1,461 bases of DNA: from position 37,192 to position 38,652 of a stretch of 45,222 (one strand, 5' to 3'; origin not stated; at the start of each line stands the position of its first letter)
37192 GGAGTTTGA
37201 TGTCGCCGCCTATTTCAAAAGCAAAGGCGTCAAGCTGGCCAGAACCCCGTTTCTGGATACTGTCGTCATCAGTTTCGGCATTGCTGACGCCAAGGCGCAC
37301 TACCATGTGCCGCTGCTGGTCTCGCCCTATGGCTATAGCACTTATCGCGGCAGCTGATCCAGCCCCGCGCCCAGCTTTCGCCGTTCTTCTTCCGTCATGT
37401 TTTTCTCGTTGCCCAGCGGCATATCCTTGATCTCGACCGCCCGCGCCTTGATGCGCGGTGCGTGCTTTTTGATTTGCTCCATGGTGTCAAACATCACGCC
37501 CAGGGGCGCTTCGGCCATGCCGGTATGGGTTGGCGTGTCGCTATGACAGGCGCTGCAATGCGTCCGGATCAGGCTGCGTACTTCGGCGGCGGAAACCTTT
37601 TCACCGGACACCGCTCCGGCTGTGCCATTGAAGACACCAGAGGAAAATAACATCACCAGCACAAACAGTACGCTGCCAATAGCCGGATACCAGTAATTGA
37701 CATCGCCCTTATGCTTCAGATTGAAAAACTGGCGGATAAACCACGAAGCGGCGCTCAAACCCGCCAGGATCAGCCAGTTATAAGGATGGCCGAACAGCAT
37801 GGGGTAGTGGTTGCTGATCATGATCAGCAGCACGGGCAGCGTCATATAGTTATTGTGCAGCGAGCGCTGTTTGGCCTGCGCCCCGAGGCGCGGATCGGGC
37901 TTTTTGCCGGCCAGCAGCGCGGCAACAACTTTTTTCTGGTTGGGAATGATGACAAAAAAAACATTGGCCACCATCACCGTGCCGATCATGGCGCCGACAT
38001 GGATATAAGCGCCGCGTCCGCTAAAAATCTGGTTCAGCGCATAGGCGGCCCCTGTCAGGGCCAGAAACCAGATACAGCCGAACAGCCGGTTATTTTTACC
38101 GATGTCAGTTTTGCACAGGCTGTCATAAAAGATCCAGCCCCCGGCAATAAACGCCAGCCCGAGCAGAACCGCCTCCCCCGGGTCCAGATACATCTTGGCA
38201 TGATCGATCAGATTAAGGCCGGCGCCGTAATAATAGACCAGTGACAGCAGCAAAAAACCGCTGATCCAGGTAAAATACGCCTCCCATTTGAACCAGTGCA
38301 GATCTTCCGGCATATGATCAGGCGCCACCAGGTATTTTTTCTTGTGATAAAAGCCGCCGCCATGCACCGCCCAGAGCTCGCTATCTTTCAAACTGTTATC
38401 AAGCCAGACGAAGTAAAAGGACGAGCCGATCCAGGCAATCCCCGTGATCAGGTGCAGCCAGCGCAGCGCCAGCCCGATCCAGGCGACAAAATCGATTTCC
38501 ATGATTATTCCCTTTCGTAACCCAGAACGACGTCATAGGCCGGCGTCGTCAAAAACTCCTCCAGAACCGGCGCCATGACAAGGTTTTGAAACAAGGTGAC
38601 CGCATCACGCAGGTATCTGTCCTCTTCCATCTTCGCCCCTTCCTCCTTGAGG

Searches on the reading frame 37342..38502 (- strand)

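Call 48: search_protein_families(library=pfam, proteins=[window:37342-38502:-], max_evalue=0.001)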
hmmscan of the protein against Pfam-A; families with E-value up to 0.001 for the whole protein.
window:37342-38502:- (386 aa): 2 families
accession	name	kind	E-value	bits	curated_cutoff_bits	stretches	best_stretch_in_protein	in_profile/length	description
PF06181.16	Urate_ox_N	-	6.2e-125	416.9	26.9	1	6-286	4-293/295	Urate oxidase N-terminal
PF07695.17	7TMR-DISM_7TM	-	0.00039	20.9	29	0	76-186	33-143/205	7TM diverse intracellular signalling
